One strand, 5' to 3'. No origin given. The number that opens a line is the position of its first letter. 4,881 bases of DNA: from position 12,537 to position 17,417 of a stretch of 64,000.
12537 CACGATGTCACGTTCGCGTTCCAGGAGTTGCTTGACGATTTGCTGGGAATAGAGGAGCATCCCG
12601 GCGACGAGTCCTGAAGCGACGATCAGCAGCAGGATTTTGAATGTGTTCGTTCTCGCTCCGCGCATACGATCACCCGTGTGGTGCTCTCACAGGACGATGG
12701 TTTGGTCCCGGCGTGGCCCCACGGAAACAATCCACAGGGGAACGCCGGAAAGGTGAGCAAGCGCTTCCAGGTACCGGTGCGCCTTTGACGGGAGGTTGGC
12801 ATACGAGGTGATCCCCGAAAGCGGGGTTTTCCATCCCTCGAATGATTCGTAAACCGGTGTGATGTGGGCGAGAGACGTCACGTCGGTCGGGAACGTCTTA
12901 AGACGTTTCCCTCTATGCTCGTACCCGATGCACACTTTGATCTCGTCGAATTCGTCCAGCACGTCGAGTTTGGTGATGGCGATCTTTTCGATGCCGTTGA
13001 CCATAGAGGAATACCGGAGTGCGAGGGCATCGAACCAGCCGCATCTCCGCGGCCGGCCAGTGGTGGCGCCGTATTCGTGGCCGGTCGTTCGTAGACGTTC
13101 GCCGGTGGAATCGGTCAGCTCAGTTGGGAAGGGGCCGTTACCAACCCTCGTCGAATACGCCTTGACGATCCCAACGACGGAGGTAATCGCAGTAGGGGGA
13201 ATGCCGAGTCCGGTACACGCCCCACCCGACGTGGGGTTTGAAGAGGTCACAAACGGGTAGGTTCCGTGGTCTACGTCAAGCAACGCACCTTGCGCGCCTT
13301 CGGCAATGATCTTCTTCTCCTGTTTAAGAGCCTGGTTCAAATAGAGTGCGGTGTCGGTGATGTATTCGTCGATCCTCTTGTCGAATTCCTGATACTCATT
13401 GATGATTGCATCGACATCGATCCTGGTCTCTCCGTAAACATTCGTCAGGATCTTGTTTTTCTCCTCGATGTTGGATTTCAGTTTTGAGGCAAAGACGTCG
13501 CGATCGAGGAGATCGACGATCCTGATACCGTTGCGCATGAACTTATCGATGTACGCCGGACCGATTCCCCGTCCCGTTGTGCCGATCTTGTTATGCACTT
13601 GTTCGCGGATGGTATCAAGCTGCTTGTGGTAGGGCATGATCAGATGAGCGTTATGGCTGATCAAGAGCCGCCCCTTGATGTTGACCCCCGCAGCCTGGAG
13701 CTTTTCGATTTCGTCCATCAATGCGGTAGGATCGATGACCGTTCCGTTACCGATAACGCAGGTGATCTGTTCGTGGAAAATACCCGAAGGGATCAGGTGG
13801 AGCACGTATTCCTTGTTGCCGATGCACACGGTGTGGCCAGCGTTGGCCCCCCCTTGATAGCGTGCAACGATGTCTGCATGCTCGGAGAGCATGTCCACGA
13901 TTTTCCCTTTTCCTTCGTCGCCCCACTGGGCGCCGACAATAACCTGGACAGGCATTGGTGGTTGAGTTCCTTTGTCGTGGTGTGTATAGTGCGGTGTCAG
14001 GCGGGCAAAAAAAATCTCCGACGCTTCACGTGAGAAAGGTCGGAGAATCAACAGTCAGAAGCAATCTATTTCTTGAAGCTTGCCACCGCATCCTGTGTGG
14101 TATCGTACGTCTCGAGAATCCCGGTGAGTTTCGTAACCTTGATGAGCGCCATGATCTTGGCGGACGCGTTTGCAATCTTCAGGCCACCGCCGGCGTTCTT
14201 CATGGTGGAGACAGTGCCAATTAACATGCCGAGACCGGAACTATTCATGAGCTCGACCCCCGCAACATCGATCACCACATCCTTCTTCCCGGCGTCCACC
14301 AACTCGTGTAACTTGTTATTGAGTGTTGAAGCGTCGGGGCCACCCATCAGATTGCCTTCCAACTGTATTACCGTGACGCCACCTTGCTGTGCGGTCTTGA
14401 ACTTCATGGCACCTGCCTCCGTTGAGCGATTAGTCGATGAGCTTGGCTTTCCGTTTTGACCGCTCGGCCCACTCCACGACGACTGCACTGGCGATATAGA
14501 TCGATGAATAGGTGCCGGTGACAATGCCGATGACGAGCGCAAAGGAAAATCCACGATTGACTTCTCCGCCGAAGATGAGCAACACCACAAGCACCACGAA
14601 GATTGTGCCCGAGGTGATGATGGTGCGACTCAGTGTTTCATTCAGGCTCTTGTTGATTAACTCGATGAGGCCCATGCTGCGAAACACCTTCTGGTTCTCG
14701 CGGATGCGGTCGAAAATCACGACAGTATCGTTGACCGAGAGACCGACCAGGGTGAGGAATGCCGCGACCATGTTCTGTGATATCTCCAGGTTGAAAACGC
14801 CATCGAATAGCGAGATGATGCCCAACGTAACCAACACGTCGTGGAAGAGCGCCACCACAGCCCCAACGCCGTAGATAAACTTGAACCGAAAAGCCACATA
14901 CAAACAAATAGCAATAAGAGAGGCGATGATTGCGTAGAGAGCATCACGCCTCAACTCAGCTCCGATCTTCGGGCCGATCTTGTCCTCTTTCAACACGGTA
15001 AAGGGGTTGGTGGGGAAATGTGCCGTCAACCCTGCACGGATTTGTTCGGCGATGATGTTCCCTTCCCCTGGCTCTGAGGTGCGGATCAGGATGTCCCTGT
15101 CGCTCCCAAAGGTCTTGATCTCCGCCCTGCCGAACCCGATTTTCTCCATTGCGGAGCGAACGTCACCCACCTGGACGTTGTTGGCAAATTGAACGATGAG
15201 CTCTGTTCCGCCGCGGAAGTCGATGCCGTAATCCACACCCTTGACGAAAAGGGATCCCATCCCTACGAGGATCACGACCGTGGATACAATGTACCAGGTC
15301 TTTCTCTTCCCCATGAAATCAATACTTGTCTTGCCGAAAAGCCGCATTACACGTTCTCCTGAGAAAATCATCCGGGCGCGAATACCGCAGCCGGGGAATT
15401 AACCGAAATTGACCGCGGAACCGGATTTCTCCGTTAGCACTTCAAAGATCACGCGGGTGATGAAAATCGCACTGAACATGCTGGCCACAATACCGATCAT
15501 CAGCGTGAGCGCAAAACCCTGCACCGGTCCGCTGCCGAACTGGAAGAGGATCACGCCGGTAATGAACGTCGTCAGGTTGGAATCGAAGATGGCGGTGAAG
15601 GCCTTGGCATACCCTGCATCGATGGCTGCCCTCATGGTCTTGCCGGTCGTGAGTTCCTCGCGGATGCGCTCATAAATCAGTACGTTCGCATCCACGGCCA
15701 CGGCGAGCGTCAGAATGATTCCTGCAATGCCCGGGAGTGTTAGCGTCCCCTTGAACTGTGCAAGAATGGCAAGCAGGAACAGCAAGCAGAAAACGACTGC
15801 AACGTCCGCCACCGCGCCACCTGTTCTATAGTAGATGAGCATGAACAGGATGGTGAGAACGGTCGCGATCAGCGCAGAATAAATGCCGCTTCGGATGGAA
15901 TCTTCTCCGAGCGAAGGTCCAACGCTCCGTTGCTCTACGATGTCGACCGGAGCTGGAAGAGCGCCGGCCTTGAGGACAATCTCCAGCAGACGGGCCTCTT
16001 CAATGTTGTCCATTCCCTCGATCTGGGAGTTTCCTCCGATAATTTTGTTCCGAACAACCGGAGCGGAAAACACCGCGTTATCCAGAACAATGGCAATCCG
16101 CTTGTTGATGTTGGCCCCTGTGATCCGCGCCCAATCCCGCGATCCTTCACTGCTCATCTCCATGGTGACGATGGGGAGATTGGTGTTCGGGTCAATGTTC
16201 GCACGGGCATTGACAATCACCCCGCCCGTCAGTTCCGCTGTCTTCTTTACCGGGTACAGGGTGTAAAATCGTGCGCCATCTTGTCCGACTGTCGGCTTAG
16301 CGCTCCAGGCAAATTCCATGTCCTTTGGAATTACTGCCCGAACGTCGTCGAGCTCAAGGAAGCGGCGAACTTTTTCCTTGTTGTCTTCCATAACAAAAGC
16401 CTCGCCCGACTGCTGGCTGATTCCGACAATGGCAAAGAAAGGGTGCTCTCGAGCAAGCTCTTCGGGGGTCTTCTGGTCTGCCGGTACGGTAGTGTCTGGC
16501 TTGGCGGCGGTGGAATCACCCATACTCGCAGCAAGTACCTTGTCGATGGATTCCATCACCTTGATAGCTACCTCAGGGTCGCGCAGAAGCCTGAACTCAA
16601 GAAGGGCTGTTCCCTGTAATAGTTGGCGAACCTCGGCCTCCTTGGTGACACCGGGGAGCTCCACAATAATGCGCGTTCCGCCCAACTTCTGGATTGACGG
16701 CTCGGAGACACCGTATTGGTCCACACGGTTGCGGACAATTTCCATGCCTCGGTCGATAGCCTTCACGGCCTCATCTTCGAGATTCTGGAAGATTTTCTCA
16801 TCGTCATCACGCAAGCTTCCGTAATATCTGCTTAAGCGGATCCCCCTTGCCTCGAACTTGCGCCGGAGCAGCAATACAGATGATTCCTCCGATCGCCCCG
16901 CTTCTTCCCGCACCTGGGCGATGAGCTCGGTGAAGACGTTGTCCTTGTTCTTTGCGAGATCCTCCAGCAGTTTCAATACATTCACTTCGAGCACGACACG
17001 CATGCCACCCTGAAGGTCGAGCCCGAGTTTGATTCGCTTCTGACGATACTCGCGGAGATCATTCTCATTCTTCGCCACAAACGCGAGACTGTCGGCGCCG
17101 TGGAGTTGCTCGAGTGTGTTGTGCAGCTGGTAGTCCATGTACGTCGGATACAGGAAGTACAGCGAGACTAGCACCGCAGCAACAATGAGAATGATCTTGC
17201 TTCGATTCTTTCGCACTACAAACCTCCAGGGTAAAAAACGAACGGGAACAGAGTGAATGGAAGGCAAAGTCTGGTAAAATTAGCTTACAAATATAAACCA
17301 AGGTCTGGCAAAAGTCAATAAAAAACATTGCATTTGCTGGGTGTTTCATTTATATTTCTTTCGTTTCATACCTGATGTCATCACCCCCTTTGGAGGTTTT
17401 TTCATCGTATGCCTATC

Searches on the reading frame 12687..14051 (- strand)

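Call 97: search_protein_families(library=pfam, proteins=[window:12687-14051:-], max_evalue=0.0001)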
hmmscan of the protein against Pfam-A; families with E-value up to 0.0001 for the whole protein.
window:12687-14051:- (454 aa): 1 family
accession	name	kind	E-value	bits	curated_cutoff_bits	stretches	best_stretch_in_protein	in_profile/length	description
PF00709.27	Adenylsucc_synt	-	9e-190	631.2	27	1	37-452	1-416/416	Adenylosuccinate synthetase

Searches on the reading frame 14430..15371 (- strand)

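Call 97: search_protein_families(library=pfam, proteins=[window:14430-15371:-], max_evalue=0.0001)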
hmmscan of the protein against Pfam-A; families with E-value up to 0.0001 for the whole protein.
window:14430-15371:- (313 aa): 2 families
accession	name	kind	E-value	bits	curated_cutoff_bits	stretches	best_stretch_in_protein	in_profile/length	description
PF02355.23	SecD_SecF_C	-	1.1e-58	198.2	20.5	1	124-303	13-188/189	Protein export membrane protein SecD/SecF, C-terminal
PF07549.19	Sec_GG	-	3.2e-08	33.3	20.3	1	40-66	2-28/28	SecD/SecF GG Motif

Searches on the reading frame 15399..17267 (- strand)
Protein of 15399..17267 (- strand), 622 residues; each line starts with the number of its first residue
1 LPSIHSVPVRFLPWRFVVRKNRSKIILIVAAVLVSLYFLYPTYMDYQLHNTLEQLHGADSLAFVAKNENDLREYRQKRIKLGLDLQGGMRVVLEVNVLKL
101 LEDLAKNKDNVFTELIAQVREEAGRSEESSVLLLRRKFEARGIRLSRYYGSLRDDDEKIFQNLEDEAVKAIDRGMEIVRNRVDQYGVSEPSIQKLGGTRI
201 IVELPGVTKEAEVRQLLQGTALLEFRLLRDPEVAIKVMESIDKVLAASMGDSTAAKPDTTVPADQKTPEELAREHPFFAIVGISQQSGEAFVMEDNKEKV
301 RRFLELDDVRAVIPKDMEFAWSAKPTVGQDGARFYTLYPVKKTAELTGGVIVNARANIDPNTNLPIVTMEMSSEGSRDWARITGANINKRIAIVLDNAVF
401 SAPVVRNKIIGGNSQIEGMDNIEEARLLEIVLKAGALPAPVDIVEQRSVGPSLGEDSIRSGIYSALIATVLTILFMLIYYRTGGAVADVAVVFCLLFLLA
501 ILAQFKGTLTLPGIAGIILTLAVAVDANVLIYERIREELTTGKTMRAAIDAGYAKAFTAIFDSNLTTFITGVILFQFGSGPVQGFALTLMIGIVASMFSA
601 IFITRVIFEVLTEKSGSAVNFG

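Call 36: search_protein_families(library=pfam, proteins=[window:15399-17267:-], max_evalue=0.00001)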
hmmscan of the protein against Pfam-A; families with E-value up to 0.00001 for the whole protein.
window:15399-17267:- (622 aa): 4 families
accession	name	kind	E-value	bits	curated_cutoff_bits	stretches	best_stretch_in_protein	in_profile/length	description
PF22599.2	SecDF_P1_head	-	3.2e-30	104.8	27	1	338-439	13-114/114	SecDF, P1 head subdomain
PF21760.3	SecD_1st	-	1.1e-21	76.5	27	1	172-229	2-59/60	Protein translocase subunit SecDF, P1 domain, N-terminal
PF02355.23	SecD_SecF_C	-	3e-19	69.6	20.5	1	443-612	15-187/189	Protein export membrane protein SecD/SecF, C-terminal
PF03176.21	MMPL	-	5.7e-06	25.9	20.5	0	483-600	175-291/333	MMPL family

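Call 37: find_related_loci(query=window:15399-17267:-, collection=genome_contigs, flank=500)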
Query window:15399-17267:- (622 aa) in genome_contigs; peptide patterns used: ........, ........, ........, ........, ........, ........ (x = any residue, [..] = any of these).
338 stretches matched a pattern; 257 encode a relative of the query (tblastn E <= 1e-3); the best 80 are kept; 80 distinct loci.
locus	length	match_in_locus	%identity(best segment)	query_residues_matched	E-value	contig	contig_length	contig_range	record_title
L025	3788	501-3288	76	6-622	0e+0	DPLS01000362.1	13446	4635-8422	MAG TPA_asm: Bacteroidetes bacterium isolate UBA11986 contig_185, whole genome shotgun sequence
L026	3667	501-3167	77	15-622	0e+0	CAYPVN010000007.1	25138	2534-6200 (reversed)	MAG TPA_asm: uncultured Chitinophagales bacterium isolate SRP119689_co1_59 genome assembly, contig: NODE_2493_length_251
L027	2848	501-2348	75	13-622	0e+0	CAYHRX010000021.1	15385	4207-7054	MAG TPA_asm: uncultured Chitinophagales bacterium isolate ERP119705_co14_37 genome assembly, contig: NODE_4309_length_15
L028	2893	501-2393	72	4-622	0e+0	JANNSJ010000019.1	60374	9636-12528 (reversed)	MAG: Bacteroidota bacterium isolate SOY_31_metabat_225 SOY_31_k141_431289, whole genome shotgun sequence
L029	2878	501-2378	74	6-622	0e+0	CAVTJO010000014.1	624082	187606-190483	MAG: uncultured Bacteroidetes bacterium isolate MFD05942.bin.1.467 genome assembly, contig: contig_54901, whole genome s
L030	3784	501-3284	71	3-622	0e+0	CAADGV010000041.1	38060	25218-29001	uncultured Chlorobi bacterium isolate CHB1.fa.gz genome assembly, contig: k127_302936, whole genome shotgun sequence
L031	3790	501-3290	73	1-622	0e+0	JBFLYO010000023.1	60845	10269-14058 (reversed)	MAG: Bacteroidota bacterium isolate MAG087 MAG087_23, whole genome shotgun sequence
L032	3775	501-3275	71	5-622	0e+0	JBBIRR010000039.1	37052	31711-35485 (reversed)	MAG: Ignavibacteriales bacterium isolate ETS170220_bin_354 NODE_845_length_37052_cov_5.9356, whole genome shotgun sequen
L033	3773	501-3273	68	5-622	0e+0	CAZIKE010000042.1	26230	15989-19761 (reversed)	MAG TPA_asm: uncultured Chitinophagales bacterium isolate SRP290908_co1_392 genome assembly, contig: NODE_2268_length_26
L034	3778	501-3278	72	15-622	0e+0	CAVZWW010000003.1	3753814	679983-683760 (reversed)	MAG: uncultured Bacteroidetes bacterium isolate MFD04716.bin.1.116 genome assembly, contig: contig_9349, whole genome sh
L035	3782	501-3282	70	5-622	0e+0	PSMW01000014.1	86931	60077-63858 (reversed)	MAG: Ignavibacteria bacterium isolate ERB_28_1 NODE_38_length_86931_cov_5.153978, whole genome shotgun sequence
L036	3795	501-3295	70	1-621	0e+0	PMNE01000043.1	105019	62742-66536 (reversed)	MAG: Ignavibacteriae bacterium isolate fen_1260 73.20100900_E3D.23_contig_129, whole genome shotgun sequence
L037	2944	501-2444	68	1-622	0e+0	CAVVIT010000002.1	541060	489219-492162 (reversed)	MAG: Ignavibacteriota bacterium isolate MFD01476.bin.1.164 genome assembly, contig: contig_13452, whole genome shotgun s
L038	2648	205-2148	67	1-622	0e+0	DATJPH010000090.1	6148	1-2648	MAG TPA_asm: Bacteroidota bacterium isolate SMAG_U14908 k141_38703, whole genome shotgun sequence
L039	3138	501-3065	71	18-622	0e+0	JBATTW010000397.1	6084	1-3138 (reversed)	MAG: Bacteroidota bacterium isolate MFD13193_ilm_asm_bin13 k127_128598, whole genome shotgun sequence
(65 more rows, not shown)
